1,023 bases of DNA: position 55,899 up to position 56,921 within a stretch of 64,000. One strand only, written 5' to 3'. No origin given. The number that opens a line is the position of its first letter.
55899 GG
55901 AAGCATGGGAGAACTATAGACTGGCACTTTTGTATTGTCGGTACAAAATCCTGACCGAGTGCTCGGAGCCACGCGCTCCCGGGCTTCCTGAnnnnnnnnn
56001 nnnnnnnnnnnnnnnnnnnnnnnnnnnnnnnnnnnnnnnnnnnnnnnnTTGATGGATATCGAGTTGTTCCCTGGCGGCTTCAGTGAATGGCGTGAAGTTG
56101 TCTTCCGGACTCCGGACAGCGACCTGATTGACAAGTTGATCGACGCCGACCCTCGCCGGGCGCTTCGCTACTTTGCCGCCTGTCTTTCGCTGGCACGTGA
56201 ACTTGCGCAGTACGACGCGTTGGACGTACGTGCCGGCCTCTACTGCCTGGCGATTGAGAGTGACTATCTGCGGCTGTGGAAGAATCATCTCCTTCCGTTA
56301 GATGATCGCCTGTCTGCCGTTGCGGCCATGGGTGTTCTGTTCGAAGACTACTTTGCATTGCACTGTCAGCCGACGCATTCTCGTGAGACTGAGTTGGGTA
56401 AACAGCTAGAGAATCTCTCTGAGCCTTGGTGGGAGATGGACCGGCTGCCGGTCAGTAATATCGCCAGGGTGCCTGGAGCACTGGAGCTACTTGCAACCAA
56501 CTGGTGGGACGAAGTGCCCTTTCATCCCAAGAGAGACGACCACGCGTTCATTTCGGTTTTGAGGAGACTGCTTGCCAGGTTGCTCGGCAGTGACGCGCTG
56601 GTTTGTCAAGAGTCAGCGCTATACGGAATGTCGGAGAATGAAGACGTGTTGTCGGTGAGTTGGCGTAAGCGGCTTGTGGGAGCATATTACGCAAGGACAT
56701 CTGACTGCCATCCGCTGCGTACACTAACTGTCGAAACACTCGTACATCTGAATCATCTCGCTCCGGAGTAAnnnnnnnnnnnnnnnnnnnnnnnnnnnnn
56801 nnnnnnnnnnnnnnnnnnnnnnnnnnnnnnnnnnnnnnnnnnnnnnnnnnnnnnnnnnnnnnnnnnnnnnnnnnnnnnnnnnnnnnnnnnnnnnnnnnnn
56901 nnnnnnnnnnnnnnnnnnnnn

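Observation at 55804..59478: Lower-GC cargo ORFs sandwiched between IS copies: candidate horizontally acquired cassettes (toxin/immunity-like?)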

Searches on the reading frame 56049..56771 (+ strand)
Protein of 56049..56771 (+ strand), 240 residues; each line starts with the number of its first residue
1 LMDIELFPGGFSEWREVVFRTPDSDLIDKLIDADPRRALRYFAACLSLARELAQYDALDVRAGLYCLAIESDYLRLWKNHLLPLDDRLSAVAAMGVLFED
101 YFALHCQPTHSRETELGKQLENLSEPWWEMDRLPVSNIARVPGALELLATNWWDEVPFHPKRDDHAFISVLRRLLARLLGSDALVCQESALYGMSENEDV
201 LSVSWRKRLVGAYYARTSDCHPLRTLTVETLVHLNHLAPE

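Call 5: search_protein_families(library=pfam, proteins=[window:56049-56771:+], max_evalue=0.1)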
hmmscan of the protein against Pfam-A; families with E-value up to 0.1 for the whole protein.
window:56049-56771:+ (240 aa): 0 families

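Call 8: search_protein_families(library=ncbifam, proteins=[window:56049-56771:+], max_evalue=0.1)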
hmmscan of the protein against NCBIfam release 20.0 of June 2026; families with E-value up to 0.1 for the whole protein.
window:56049-56771:+ (240 aa): 0 families

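Call 9: search_protein_families(library=padloc, proteins=[window:56049-56771:+], max_evalue=0.1)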
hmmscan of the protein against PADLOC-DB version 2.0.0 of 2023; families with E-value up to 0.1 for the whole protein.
window:56049-56771:+ (240 aa): 0 families

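Call 10: search_protein_families(library=phrogs, proteins=[window:56049-56771:+], max_evalue=0.1)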
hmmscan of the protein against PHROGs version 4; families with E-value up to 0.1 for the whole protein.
window:56049-56771:+ (240 aa): 0 families

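Call 12: find_encoding_contigs(protein=window:56049-56771:+, flank=10000, max_places=6)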
Protein window:56049-56771:+ (240 aa): no gene with exactly this product is on record in the collection.

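Call 14: find_homologous_proteins(query=window:56049-56771:+, max_evalue=0.01)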
Query window:56049-56771:+ (240 aa): 1 proteins with E <= 0.01 among 2873 candidates.
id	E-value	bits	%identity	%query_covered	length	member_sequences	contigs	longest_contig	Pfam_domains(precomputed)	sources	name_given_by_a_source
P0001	5.0e-159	545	100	100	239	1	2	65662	-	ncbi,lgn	ncbi:MAG: hypothetical protein AB7O52_17080 [Planctomycetota bacterium]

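Call 18: find_encoding_contigs(protein=P0001, flank=10000)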
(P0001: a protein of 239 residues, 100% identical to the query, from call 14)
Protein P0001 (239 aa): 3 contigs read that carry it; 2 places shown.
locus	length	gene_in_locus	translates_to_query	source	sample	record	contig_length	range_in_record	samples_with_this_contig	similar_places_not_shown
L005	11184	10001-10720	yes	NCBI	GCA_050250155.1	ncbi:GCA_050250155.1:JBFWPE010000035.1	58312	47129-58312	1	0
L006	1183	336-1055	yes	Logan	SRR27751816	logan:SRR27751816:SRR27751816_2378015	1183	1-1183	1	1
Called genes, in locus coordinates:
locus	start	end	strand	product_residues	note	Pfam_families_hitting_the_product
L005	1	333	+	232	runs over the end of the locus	PF00404:Dockerin_1 (weak)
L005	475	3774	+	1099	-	PF02012:BNR (faint), PF13088:BNR_2 (faint), PF15902:Sortilin-Vps10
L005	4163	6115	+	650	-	PF04542:Sigma70_r2 (weak), PF04545:Sigma70_r4 (weak), PF08281:Sigma70_r4_2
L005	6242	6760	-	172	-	-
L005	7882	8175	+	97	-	-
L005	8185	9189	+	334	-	PF13517:FG-GAP_3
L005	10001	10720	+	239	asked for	-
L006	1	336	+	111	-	?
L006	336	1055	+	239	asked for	-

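Call 32: search_protein_representatives(protein=window:56049-56771:+)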
Query: 240 residues. Proteins with E-value up to 0.001 (for the whole library): 22; up to 1e-10: 2; up to 1e-30: 1. The best 22 are listed.
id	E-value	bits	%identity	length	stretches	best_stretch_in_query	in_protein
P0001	1.6e-159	545.4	100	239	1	2-240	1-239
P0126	8.9e-16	74.7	34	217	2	11-108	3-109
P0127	2.2e-07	47.2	28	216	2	140-225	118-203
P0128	4.8e-07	46.1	21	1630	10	136-173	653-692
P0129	1.1e-05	41.7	34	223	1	35-132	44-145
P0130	2.0e-05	40.7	29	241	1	28-196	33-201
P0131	2.3e-05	40.6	31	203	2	142-218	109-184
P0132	2.8e-05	40.3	36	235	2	38-111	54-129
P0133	3.3e-05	40.1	31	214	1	9-195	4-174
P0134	8.8e-05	38.7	37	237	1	59-140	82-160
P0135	1.4e-04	38.0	30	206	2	55-109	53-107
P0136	1.5e-04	37.9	36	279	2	38-195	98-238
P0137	2.0e-04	37.5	38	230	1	34-197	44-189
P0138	2.2e-04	37.4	35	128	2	149-216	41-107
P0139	2.3e-04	37.3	32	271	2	21-110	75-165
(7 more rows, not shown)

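Call 33: search_protein_families(library=pfam, proteins=[P0126, P0127, P0129, P0130, P0131, P0132, P0133, P0134, P0136, P0137], max_evalue=0.1)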
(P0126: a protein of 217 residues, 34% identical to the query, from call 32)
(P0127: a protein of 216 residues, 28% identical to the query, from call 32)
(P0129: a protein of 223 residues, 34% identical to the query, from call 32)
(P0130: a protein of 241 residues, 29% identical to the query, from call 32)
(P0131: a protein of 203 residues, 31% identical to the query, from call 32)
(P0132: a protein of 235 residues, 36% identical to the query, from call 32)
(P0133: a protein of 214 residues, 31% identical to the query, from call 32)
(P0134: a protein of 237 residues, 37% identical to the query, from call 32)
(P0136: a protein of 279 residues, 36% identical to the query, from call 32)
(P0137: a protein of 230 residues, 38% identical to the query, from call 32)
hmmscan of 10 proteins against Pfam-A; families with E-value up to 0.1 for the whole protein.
P0126 (217 aa): 0 families

P0127 (216 aa): 0 families

P0129 (223 aa): 0 families

P0130 (241 aa): 0 families

P0131 (203 aa): 0 families

P0132 (235 aa): 0 families

P0133 (214 aa): 0 families

P0134 (237 aa): 0 families

P0136 (279 aa): 0 families

P0137 (230 aa): 0 families

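Call 43: find_encoding_contigs(protein=P0126, flank=8000, max_places=3)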
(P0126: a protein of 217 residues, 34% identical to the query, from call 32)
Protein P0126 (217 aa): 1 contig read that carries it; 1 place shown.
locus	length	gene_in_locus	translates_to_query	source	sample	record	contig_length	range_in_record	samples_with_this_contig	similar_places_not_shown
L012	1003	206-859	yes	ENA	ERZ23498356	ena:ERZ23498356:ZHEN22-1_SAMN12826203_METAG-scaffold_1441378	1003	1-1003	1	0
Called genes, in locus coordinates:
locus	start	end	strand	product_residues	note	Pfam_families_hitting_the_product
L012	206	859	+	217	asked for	-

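Call 44: predict_structure(alignment_id=A3)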
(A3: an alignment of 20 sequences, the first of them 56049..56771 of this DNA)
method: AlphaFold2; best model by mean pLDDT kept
length: 240 residues; sequences in the alignment: 20
mean_pLDDT: 85.1   pTM: 0.83
mean pLDDT of the five models: 85.1, 82.6, 81.6, 78.7, 76.7
residues with pLDDT >= 90: 138; 70-90: 54; 50-70: 42; < 50: 6
segments of 3 or more residues with pLDDT < 50: 237-240
pLDDT, mean of each block of 10 residues (from residue 1): 76 96 92 96 97 95 93 90 95 96 88 61 61 78 87 76 84 96 93 89 91 89 71 53
secondary structure, 60 per line:
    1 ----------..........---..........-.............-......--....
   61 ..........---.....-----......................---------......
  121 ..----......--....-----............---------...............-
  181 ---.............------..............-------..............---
elements in order: H11-20 H24-33 H35-47 H49-54 H57-70 H74-78 H84-105 H115-122 H127-132 H135-138 H144-155 H165-179 H184-196 H203-216 H224-237

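Call 46: search_solved_structures(query=A3, max_evalue=1)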
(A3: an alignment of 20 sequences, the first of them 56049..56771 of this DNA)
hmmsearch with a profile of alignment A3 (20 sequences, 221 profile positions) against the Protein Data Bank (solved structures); distinct sequences matched with E-value up to 1: 28.
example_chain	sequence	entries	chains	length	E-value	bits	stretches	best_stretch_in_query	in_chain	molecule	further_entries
6s9o_A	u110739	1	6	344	0.0028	20.3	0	144-196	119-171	designed Armadillo repeat protein with internal Lock1 fused to target peptide KRKRKLKFKR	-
5mfd_A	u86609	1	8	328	0.0043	19.7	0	145-196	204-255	YIIIM''6AII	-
6sa8_A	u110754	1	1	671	0.005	19.5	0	143-196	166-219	ring-like DARPin-Armadillo fusion H83_D01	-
6sa7_A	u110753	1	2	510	0.008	18.8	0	143-196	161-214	DARPin-Armadillo fusion C8long83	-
6s9l_A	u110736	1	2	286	0.0092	18.6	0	135-196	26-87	KR4KLSF Lock1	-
5mfm_A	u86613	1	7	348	0.014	18.1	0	135-196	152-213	YIIIM6AII_GS11_(KR)5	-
5mfl_A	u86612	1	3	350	0.016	17.9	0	135-196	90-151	(KR)5_GS10_YIIIM6AII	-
5mfm_C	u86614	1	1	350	0.016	17.8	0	135-196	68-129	Importin subunit alpha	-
6s9p_A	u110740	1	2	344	0.018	17.6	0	146-196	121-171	internal Lock2 fused to target peptide KRKAKITWKR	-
4plr_A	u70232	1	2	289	0.019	17.6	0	145-196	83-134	Arm00008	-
4v3o_A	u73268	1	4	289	0.019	17.6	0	145-196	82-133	YIII_M5_AII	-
4pls_A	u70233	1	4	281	0.02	17.5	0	145-196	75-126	Arm00010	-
4plq_A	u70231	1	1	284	0.021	17.5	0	145-196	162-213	Arm00011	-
5aei_A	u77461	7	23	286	0.036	16.7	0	135-196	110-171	DESIGNED ARMADILLO REPEAT PROTEIN YIIIM5AII | YIIIM5AII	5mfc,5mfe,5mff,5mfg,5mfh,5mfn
4v3r_A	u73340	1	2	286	0.09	15.4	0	147-196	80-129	YIII_M5_AII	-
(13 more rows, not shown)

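Call 48: fold_search(model_id=the predicted structure, library=pdb)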
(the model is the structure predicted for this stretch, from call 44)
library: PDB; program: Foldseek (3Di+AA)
matches with E <= 10: 977; with E <= 0.001: 0
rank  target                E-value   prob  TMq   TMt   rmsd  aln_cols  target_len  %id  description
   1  4ffb_C                6.5e-02  0.72  0.23  0.24  18.1       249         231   12  A TOG:alpha/beta-tubulin Complex Structure Reveals Conformation-Based Mechanisms For a Microtubule Polymerase (released 2012-08-15)
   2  3vwa_A                6.7e-02  0.84  0.28  0.15  17.3       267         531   12  Crystal structure of Cex1p (released 2013-06-05)
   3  6s9p_B                9.1e-02  0.66  0.25  0.19  17.9       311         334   13  Designed Armadillo Repeat protein internal Lock2 fused to target peptide KRKAKITWKR (released 2020-02-19)
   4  2qk2                  1.2e-01  0.84  0.26  0.26  14.2       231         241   13  Structural Basis of Microtubule Plus End Tracking by XMAP215, CLIP-170 and EB1 (released 2007-10-02)
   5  5mfi_A                1.3e-01  0.85  0.32  0.32  12.3       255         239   15  Designed armadillo repeat protein YIII(Dq.V2)4CqI in complex with peptide (KR)4 (released 2017-09-13)
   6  5mfb_A                1.7e-01  0.44  0.23  0.23  14.1       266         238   16  Designed armadillo repeat protein YIII(Dq)4CqI (released 2017-09-13)
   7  5nr4_B                1.7e-01  0.63  0.24  0.27  14.4       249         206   12  Crystal structure of Clasp2 TOG1 domain (released 2018-05-30)
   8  8or3_C                1.9e-01  0.84  0.32  0.09  14.9       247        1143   12  CAND1-CUL1-RBX1-SKP1-SKP2-DCNL1 (released 2023-06-28)
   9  3nmw_A                1.9e-01  0.54  0.26  0.21  15.9       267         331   13  Crystal structure of armadillo repeats domain of APC (released 2011-07-06)
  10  7rfy_A                2.2e-01  0.57  0.27  0.18  18.2       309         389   10  Importin alpha3 in complex with MERS ORF4B (released 2021-07-28)
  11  5mfc_C                2.2e-01  0.51  0.27  0.24  14.9       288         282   14  Designed armadillo repeat protein YIIIM5AII in complex with (KR)4-GFP (released 2017-07-19)
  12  3nmx_A                2.5e-01  0.51  0.27  0.22  15.5       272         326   14  Crystal structure of APC complexed with Asef (released 2011-07-06)
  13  5mfm_F                2.5e-01  0.51  0.25  0.20  13.7       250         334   14  Designed armadillo repeat protein peptide fusion YIIIM6AII_GS11_(KR)5 (released 2017-09-13)
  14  4yjl_B                2.5e-01  0.51  0.27  0.22  16.0       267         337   13  Crystal structure of APC-ARM in complexed with Amer1-A2 (released 2016-03-09)
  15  4d49_A                2.6e-01  0.66  0.31  0.32  14.3       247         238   13  Crystal structure of computationally designed armadillo repeat proteins for modular peptide recognition. (released 2016-01-13)
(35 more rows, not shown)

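Call 51: find_related_loci(query=A5, collection=genome_contigs, flank=6000)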
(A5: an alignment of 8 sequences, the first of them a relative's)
Query A5 (223 aa) in genome_contigs; peptide patterns used: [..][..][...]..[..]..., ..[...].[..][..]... (x = any residue, [..] = any of these).
346 stretches matched a pattern; 265 encode a relative of the query (tblastn E <= 1e-3); the best 80 are kept; 80 distinct loci.
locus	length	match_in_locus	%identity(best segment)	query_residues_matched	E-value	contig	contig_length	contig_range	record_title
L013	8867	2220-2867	60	8-223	3e-86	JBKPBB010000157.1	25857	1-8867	MAG: Thermodesulfobacteriota bacterium isolate GB_EKS_MAG_00090 GB_EKS_000000616906, whole genome shotgun sequence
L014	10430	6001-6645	56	8-222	1e-83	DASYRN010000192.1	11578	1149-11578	MAG TPA_asm: Candidatus Binatia bacterium isolate SMAG_U4512 k141_373513, whole genome shotgun sequence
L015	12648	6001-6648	58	8-223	6e-83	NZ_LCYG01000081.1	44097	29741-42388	Microvirga vignae strain BR3299 T20BR3299_1_(paired)_contig_81, whole genome shotgun sequence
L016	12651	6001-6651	57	7-223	2e-82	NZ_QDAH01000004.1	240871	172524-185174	Microvirga sp. KLBC 81 81_scaffold4, whole genome shotgun sequence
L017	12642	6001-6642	55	8-223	1e-81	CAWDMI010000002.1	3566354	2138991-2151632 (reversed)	MAG: uncultured delta proteobacterium isolate MFD04944.bin.2.54 genome assembly, contig: contig_25315, whole genome shot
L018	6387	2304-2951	55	8-223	2e-81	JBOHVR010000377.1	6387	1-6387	MAG: Candidatus Binatia bacterium isolate M3-S_metawrap_bin.270 k127_1252869, whole genome shotgun sequence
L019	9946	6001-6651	55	7-223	6e-79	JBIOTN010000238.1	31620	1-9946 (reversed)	MAG: Candidatus Rokuibacteriota bacterium isolate MAG159 k127_795423, whole genome shotgun sequence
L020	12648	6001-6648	54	8-223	5e-79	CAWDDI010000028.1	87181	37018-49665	MAG: uncultured Alphaproteobacteria bacterium isolate MFD04850.bin.2.129 genome assembly, contig: contig_52415, whole ge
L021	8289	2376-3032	52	7-223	2e-78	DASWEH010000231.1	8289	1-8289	MAG TPA_asm: Anaerolineales bacterium isolate SMAG_U2757 k141_729701, whole genome shotgun sequence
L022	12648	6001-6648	56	8-223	2e-78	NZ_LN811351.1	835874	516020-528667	Microvirga massiliensis strain JC119, whole genome shotgun sequence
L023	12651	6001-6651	54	7-223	9e-77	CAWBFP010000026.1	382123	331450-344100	MAG: uncultured Alphaproteobacteria bacterium isolate MFD04850.bin.2.257 genome assembly, contig: contig_4031, whole gen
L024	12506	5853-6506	53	8-223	2e-74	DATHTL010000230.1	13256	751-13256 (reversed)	MAG TPA_asm: Anaerolineales bacterium isolate SMAG_U16076 k141_1251187, whole genome shotgun sequence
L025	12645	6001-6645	53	8-222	2e-73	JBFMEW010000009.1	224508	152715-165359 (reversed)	MAG: Acidobacteriota bacterium isolate MAG255 MAG255_9, whole genome shotgun sequence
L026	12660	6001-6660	54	7-222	2e-72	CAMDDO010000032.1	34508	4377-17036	MAG: Rhizobium sp. Q54 isolate MaH-04nov19-276 genome assembly, contig: MaH-04nov19-C2884, whole genome shotgun sequence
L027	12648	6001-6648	51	8-223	2e-72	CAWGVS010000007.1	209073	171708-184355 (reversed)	MAG: uncultured Candidatus Rokubacteria bacterium isolate MFD02242.bin.2.73 genome assembly, contig: contig_61806, whole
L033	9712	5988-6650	47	5-222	3e-67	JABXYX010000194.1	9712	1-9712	Brasilonema sp. CT11 contig323, whole genome shotgun sequence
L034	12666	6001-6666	47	5-223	4e-67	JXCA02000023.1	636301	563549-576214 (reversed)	Scytonema tolypothrichoides VB-61278 scaffold_005, whole genome shotgun sequence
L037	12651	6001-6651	46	8-222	4e-66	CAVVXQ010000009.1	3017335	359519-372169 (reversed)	MAG: uncultured Chloroflexia bacterium isolate MFD05442.bin.2.222 genome assembly, contig: contig_9561, whole genome sho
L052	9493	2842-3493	55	7-223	1e-66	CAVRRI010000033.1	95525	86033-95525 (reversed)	MAG: uncultured Alphaproteobacteria bacterium isolate MFD04850.bin.2.190 genome assembly, contig: contig_7074, whole gen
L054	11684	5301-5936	49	10-223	8e-63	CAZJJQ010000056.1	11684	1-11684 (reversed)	MAG TPA_asm: uncultured Planctomycetales bacterium isolate SRP189682_co1_323 genome assembly, contig: NODE_12537_length_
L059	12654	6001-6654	46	7-222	3e-61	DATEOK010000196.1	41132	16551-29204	MAG TPA_asm: Dongiaceae bacterium isolate SMAG_U8993 k141_274434, whole genome shotgun sequence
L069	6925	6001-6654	48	7-222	5e-60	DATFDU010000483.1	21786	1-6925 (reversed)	MAG TPA_asm: Dongiaceae bacterium isolate SMAG_U8589 k141_1139608, whole genome shotgun sequence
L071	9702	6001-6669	43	1-223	1e-59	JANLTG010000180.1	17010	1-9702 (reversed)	MAG: bacterium isolate OTE_25_metabat_226 OTE_25_k141_2485119, whole genome shotgun sequence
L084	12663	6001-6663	41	9-223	9e-58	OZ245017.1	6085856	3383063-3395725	MAG: Phototrophicaceae bacterium isolate 75b39b6a-bc88-4430-bfad-914235af2d3e genome assembly, chromosome: 1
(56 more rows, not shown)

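Call 58: search_protein_families(library=pfam, alignment_id=A6, max_evalue=0.001)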
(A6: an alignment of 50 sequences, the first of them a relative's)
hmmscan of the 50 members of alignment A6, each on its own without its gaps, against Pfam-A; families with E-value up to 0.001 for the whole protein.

A. member 1, L015:5647-5907:+ (87 aa): 1 family
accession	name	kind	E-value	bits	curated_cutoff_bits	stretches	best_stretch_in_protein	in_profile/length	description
PF02195.25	ParB_N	-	1.2e-06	28.9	26.3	1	19-80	14-76/95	ParB N-terminal domain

B. families by the number of members that match (of 50 scanned): 49 families (the first 25 are shown)
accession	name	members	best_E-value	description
PF00730.31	HhH-GPD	3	2.3e-15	HhH-GPD superfamily base excision DNA repair protein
PF00248.27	Aldo_ket_red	2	6.2e-85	Aldo/keto reductase family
PF13692.12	Glyco_trans_1_4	2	2e-31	Glycosyl transferases group 1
PF00534.26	Glycos_transf_1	2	1.5e-30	Glycosyl transferases group 1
PF13439.12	Glyco_transf_4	2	7.7e-22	Glycosyltransferase Family 4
PF13579.12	Glyco_trans_4_4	2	1.6e-12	Glycosyl transferase 4-like domain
PF13524.12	Glyco_trans_1_2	2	8.3e-09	Glycosyl transferase-like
PF23500.1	DUF7133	1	2.3e-122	Domain of unknown function (DUF7133)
PF01653.23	DNA_ligase_aden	1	1.4e-95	NAD-dependent DNA ligase adenylation domain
PF00923.25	TAL_FSA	1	4.4e-91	Transaldolase/Fructose-6-phosphate aldolase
PF01379.25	Porphobil_deam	1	4.6e-76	Porphobilinogen deaminase, dipyromethane cofactor binding domain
PF00724.26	Oxidored_FMN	1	3.2e-72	NADH:flavin oxidoreductase / NADH oxidase family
PF00483.29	NTP_transferase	1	3.6e-60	Nucleotidyl transferase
PF00069.31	Pkinase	1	3.6e-50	Protein kinase domain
PF04392.18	ABC_sub_bind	1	1e-46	ABC transporter substrate binding protein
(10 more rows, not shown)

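Call 59: search_protein_families(library=pfam, alignment_id=A7, max_evalue=0.001)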
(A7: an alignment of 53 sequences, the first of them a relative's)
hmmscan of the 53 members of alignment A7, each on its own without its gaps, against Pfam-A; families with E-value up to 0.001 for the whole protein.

A. member 1, L013:2910-5363:+ (818 aa): 0 families

B. families by the number of members that match (of 53 scanned): 57 families (the first 25 are shown)
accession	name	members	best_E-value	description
PF01738.24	DLH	3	9.5e-40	Dienelactone hydrolase family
PF00326.27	Peptidase_S9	3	3.2e-16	Prolyl oligopeptidase family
PF00561.26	Abhydrolase_1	3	1.1e-10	alpha/beta hydrolase fold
PF01170.24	UPF0020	2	2e-36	RMKL-like, methyltransferase domain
PF02230.22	Abhydrolase_2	2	2.1e-32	Phospholipase/Carboxylesterase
PF12146.15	Hydrolase_4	2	3.2e-15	Serine aminopeptidase, S33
PF13847.12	Methyltransf_31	2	5.7e-09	Methyltransferase domain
PF20434.5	BD-FAE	2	7.4e-09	BD-FAE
PF13649.12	Methyltransf_25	2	2.3e-08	Methyltransferase domain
PF06325.19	PrmA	2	2.1e-06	Ribosomal protein L11 methyltransferase (PrmA)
PF12697.13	Abhydrolase_6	2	2.6e-06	Alpha/beta hydrolase family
PF08241.18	Methyltransf_11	2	4.4e-06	Methyltransferase domain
PF05175.20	MTS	2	6.9e-06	Methyltransferase small domain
PF16542.10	PNKP_ligase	1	2.9e-187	PNKP adenylyltransferase domain, ligase domain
PF22848.2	ASD1_dom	1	2.5e-53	Alpha-L-arabinofuranosidase 1 domain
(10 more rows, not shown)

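Call 63: find_related_loci(query=A5, collection=viral_contigs, flank=6000)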
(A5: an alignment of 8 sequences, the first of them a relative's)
Query A5 (223 aa) in viral_contigs; peptide patterns used: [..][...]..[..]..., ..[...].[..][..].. (x = any residue, [..] = any of these).
27 stretches matched a pattern, but none encodes a relative of the query by tblastn (E <= 1e-3).
